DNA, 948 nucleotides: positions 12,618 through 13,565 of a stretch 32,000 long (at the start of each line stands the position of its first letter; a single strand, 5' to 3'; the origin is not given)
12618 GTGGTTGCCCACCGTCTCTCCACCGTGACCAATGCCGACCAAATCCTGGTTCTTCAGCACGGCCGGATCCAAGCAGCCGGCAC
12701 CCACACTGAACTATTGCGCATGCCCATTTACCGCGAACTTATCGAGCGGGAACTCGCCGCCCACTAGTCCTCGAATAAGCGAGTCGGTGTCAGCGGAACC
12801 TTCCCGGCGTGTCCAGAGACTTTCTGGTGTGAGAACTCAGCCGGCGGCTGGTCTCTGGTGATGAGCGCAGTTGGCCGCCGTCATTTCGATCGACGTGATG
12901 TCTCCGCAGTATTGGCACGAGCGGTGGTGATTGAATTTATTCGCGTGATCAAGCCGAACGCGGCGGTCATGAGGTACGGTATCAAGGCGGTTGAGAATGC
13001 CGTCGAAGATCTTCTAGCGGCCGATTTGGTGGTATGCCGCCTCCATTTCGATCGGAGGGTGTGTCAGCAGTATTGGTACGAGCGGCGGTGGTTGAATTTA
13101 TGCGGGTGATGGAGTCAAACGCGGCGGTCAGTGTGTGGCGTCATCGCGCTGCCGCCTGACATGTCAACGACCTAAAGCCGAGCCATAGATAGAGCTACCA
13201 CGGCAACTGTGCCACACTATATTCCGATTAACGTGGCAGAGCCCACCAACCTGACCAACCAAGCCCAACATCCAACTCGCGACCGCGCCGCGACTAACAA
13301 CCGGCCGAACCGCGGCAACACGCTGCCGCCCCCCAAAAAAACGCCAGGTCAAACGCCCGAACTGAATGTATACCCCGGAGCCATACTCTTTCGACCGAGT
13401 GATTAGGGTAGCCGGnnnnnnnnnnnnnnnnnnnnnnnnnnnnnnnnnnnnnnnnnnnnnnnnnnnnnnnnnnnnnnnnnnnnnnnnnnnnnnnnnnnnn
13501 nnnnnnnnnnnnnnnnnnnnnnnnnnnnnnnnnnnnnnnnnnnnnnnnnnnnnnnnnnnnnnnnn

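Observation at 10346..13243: ABC exporter bracketed by two same-orientation IS6-family remnants, a fossil pseudo-compound transposon or translocatable unit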

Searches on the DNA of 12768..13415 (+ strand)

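Call 18: search_dna_similar(query=window:12768-13415:+, collection=plasmids, mode=distant, max_rows=15, max_evalue=0.01)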
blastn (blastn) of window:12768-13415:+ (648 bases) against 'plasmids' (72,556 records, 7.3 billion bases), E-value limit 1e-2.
Records with a match: 1; places in all: 3; records where one place covers at least 80% of the query: 0.
Best place of each record, by identity: 60-80% 1.
By first word of the organism name: Mycobacterium 1.
By predicted mobility (MOB-suite, as given by PLSDB): mobilizable 1.
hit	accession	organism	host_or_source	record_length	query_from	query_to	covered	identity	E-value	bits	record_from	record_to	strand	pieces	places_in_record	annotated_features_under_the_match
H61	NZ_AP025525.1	Mycobacterium sp. 20KCMC460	Homo sapiens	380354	36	146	17%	77.7%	7e-13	83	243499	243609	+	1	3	IS3 family transposase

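Call 20: get_annotated_region(hit=H61, flank=2500)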
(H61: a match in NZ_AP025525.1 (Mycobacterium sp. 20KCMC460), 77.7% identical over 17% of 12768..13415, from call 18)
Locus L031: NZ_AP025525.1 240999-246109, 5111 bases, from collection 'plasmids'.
description: Mycobacterium sp. 20KCMC460 plasmid p20KCMC460_01, complete sequence
organism: Mycobacterium sp. 20KCMC460 (NCBI taxid 2903536)
taxonomy: Bacteria; Actinomycetota; Actinomycetes; Mycobacteriales; Mycobacteriaceae; Mycobacterium; Mycobacterium sp. 20KCMC460
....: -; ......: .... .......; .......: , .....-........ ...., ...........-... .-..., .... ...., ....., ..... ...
typing (MOB-suite, as given by PLSDB): mobilizable; replicon rep_cluster_519; relaxase MOBF,MOBP
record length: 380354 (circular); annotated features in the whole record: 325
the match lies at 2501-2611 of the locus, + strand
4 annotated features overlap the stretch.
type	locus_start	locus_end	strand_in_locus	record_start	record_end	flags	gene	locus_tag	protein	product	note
CDS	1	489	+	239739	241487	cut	arsA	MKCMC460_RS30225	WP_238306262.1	arsenical pump-driving ATPase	GO:0071722 - detoxification of arsenic-containing substance [Evidence IEA]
CDS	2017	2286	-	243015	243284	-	-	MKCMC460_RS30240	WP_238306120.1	hypothetical protein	-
CDS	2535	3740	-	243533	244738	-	-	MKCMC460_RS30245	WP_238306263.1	IS3 family transposase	-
CDS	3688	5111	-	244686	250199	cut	mobF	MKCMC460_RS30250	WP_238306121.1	MobF family relaxase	-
